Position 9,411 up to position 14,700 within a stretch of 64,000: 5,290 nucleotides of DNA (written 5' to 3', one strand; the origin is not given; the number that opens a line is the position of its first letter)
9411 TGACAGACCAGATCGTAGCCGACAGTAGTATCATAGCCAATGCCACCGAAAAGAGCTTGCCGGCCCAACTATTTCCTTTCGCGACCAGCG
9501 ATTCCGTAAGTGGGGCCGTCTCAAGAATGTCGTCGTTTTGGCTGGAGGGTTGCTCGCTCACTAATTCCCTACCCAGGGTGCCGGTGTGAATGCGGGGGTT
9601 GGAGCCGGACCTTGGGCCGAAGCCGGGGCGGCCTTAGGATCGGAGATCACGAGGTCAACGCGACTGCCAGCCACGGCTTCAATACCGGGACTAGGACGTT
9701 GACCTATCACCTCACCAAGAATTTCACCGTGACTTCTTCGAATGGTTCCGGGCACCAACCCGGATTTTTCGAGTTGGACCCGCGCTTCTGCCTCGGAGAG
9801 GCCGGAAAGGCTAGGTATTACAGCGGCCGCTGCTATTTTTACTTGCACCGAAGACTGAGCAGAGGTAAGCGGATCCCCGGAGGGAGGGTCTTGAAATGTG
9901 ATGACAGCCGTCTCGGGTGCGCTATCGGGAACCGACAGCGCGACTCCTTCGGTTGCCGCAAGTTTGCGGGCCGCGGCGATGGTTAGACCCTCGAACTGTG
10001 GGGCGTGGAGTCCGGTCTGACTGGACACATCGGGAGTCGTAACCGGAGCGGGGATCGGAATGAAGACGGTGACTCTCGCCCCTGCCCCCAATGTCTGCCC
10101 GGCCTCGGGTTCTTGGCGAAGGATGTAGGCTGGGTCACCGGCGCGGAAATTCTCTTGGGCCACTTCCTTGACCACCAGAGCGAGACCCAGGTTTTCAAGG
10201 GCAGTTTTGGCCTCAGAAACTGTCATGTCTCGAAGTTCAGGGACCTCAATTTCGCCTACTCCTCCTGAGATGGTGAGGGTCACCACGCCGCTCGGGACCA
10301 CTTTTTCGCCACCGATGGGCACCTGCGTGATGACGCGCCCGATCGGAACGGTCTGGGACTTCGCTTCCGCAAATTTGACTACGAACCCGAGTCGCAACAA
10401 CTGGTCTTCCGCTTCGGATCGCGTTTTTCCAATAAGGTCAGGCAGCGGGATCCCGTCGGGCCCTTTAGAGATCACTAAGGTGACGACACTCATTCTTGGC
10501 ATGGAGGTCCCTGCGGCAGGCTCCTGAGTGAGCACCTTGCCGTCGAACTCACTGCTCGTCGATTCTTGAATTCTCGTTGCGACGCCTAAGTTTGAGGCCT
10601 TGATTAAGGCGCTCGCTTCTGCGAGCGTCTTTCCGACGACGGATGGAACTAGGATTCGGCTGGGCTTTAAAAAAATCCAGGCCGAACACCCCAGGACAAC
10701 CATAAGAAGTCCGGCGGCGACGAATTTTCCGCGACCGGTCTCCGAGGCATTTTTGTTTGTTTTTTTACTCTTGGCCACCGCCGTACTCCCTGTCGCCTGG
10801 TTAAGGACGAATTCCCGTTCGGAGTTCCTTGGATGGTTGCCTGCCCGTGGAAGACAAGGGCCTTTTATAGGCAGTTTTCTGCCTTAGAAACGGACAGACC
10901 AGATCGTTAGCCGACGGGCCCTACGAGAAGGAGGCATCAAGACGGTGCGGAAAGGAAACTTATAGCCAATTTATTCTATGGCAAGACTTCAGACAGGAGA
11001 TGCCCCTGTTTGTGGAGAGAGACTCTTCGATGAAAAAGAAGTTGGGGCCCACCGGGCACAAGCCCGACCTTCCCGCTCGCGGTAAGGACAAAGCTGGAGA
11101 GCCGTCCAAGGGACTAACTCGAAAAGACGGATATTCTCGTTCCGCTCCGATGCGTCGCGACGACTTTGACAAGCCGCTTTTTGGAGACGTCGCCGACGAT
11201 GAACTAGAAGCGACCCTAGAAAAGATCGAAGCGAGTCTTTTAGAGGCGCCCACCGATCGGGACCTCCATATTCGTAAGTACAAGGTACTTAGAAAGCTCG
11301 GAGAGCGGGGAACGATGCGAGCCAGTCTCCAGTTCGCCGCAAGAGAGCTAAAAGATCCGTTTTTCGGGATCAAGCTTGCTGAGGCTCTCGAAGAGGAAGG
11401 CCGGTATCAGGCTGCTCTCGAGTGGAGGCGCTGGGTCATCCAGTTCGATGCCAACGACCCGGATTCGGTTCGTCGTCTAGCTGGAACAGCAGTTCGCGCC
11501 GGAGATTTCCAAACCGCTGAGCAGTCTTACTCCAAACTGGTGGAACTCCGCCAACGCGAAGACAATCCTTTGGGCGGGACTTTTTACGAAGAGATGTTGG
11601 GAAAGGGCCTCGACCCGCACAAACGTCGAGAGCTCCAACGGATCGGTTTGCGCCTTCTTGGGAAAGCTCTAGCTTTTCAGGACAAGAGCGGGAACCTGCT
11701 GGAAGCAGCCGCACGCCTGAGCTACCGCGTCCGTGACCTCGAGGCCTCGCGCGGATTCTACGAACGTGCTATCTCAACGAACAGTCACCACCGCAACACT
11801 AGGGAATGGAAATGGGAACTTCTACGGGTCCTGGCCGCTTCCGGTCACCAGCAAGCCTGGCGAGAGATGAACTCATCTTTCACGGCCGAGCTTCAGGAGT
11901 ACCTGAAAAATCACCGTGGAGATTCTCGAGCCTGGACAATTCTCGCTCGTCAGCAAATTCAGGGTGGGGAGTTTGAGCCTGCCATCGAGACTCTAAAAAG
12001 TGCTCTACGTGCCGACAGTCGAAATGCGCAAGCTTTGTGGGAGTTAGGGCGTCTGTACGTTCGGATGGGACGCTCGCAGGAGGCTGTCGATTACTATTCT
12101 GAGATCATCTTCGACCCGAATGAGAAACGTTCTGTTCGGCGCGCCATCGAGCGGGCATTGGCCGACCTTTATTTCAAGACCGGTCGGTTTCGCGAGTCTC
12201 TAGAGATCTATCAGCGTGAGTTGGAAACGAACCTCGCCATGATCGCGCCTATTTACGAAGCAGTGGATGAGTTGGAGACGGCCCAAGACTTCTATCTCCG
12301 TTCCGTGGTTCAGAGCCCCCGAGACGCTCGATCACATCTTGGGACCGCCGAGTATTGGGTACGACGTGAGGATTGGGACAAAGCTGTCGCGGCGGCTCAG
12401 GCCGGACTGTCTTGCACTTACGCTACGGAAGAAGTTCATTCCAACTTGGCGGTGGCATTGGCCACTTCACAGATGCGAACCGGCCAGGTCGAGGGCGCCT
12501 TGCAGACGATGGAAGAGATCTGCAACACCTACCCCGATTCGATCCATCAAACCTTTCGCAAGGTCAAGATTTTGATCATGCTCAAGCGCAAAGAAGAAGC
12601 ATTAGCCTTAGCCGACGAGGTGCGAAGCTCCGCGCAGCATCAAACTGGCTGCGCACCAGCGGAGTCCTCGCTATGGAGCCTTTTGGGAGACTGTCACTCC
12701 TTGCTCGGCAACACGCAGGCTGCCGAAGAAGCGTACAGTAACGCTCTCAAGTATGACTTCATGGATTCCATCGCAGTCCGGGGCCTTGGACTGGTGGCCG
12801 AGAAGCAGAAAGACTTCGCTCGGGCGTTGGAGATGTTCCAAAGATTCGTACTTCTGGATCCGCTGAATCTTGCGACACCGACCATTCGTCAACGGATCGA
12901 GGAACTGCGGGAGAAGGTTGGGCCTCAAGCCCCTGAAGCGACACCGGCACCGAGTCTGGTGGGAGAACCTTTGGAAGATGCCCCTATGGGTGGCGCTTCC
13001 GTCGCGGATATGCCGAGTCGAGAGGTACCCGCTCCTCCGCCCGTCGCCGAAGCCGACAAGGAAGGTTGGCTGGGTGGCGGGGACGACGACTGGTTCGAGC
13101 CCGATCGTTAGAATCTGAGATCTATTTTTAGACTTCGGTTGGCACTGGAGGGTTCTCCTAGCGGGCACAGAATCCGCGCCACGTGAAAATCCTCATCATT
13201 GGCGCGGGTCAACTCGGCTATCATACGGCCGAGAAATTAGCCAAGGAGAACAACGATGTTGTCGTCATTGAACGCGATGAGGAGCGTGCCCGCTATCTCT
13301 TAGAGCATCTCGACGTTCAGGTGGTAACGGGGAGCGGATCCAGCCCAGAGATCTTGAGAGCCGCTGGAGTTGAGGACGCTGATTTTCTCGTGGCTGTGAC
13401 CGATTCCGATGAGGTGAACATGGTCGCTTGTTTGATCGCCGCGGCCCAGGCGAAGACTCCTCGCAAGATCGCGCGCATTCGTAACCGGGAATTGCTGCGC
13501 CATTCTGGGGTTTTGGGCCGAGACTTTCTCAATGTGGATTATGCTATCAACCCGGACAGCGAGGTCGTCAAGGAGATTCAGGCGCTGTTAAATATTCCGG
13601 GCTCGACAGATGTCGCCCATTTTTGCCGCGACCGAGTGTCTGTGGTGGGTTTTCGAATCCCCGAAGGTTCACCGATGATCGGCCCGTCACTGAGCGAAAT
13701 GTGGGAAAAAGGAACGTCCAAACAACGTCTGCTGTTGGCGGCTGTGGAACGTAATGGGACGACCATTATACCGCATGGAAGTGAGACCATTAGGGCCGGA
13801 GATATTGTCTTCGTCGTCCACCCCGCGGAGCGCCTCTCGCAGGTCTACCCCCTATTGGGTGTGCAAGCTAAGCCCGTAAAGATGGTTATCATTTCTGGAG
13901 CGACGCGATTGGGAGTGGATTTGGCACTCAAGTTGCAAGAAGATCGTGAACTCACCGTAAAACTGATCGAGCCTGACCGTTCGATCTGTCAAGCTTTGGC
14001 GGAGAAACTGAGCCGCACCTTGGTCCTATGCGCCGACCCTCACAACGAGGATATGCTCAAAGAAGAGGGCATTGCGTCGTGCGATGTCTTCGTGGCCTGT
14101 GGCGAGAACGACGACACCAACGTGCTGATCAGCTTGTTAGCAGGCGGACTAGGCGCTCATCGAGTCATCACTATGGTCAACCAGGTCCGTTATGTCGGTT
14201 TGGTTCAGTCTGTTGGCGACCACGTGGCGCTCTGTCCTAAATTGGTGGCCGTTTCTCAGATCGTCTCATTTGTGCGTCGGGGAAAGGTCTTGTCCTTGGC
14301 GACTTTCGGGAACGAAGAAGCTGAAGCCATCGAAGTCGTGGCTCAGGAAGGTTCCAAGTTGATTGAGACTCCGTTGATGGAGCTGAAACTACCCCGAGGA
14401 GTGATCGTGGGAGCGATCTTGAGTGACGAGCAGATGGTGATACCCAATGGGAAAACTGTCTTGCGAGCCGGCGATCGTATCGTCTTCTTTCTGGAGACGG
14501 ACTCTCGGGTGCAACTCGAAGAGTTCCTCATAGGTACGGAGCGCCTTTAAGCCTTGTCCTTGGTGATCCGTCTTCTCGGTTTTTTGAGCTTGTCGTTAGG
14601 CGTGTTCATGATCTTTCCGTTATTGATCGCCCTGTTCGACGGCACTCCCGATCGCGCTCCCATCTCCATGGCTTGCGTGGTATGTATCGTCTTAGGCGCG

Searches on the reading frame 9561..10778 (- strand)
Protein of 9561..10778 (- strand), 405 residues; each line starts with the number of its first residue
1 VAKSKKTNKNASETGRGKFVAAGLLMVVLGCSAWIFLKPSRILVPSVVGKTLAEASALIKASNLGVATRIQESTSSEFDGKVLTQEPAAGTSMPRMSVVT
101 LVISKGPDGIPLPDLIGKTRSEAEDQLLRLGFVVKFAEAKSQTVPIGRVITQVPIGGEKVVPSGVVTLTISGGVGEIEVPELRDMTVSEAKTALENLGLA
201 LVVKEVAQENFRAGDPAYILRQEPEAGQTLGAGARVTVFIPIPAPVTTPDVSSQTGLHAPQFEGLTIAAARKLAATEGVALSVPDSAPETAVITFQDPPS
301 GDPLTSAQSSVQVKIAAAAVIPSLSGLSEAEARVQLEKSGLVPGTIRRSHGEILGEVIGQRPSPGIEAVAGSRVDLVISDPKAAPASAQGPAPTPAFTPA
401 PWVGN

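Call 62: search_protein_families(library=pfam, proteins=[window:9561-10778:-], max_evalue=0.00001)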
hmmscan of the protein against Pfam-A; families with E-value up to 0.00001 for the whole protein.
window:9561-10778:- (405 aa): 1 family
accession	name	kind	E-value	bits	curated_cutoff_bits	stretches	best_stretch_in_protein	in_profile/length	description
PF03793.24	PASTA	-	2.8e-51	171.8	23.2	4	44-105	3-64/64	PASTA domain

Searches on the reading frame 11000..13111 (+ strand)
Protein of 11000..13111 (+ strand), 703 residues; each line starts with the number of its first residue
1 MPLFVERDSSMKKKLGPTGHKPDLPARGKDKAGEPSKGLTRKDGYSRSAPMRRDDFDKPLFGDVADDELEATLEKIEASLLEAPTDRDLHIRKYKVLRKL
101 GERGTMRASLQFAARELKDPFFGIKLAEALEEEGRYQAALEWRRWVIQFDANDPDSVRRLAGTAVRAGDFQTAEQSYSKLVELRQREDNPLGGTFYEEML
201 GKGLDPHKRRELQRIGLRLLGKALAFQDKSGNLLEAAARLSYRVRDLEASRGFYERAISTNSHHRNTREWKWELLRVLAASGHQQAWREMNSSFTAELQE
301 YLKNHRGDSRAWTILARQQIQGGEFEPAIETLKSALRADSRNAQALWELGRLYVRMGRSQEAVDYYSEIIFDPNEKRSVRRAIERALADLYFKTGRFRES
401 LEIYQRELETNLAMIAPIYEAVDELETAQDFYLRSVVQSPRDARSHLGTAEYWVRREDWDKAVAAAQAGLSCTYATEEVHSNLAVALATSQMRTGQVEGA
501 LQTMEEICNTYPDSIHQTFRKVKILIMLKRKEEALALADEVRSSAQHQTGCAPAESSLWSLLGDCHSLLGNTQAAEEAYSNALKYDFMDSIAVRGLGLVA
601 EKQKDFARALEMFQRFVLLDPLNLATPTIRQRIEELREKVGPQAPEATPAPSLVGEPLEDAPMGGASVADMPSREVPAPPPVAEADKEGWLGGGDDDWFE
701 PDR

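Call 62: search_protein_families(library=pfam, proteins=[window:11000-13111:+], max_evalue=0.00001)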
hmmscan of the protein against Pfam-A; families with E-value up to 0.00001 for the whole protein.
window:11000-13111:+ (703 aa): 15 families
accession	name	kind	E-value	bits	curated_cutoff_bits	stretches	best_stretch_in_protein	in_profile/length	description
PF07719.23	TPR_2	-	3.4e-26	89.6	27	0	558-586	3-31/34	Tetratricopeptide repeat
PF13432.12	TPR_16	-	6.3e-22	78.1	32.7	1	316-370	4-58/65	Tetratricopeptide repeat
PF13181.12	TPR_8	-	2.1e-18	65.3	25.7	0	343-368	1-26/34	Tetratricopeptide repeat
PF00515.34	TPR_1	-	3.4e-18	65.1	27.8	0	558-586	3-31/34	Tetratricopeptide repeat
PF13428.12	TPR_14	-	9.1e-18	63.4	23.5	0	310-352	2-44/44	Tetratricopeptide repeat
PF13424.12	TPR_12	-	9.8e-18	64.6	30.1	0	526-583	14-72/77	Tetratricopeptide repeat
PF13174.12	TPR_6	-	4.2e-16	58.9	26.3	0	487-514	6-33/33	Tetratricopeptide repeat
PF14559.12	TPR_19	-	7.9e-16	58.6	25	0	322-369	4-51/68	Tetratricopeptide repeat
PF13176.12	TPR_7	-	2.7e-12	46.2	27.9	0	348-366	4-22/36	Tetratricopeptide repeat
PF13414.12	TPR_11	-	3.7e-12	46.2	26.8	0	321-357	6-42/42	TPR repeat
PF23914.1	TPR_CcmH_CycH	-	7.1e-12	45.9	42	0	278-360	20-101/158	Cytochrome c-type biogenesis protein H TPR domain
PF25063.1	ARM_TT21_C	-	3.8e-11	43.7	35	0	481-614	21-153/209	Tetratricopeptide repeat protein 21 C-terminal ARM domain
PF12895.13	ANAPC3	-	6e-11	42.9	27.2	0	305-367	19-80/82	Anaphase-promoting complex, cyclosome, subunit 3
PF13431.12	TPR_17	-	1.7e-10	40.8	24.4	0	333-363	3-33/34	Tetratricopeptide repeat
PF14561.12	TPR_20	-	2.2e-06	28.4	25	0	295-340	8-53/90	Tetratricopeptide repeat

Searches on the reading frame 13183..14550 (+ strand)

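Call 62: search_protein_families(library=pfam, proteins=[window:13183-14550:+], max_evalue=0.00001)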
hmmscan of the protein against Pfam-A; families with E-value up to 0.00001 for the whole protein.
window:13183-14550:+ (455 aa): 6 families
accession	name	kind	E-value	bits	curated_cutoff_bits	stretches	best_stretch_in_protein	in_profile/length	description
PF02254.24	TrkA_N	-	1.1e-47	161.6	23.8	2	3-123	1-115/116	TrkA-N domain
PF02080.26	TrkA_C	-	6.3e-26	90.5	27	2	154-226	1-71/71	TrkA-C domain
PF03807.23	F420_oxidored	-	5.7e-09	36.9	21.6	0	2-50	1-51/94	NADP oxidoreductase coenzyme F420-dependent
PF03435.24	Sacchrp_dh_NADP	-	1.3e-06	29.2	25.1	0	3-72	1-75/129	Saccharopine dehydrogenase NADP binding domain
PF13241.12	NAD_binding_7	-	2.1e-06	28.7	22.1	0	2-86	9-82/104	Putative NAD(P)-binding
PF01488.26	Shikimate_DH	-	4e-06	27.4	24.3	0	2-46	14-59/138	Shikimate / quinate 5-dehydrogenase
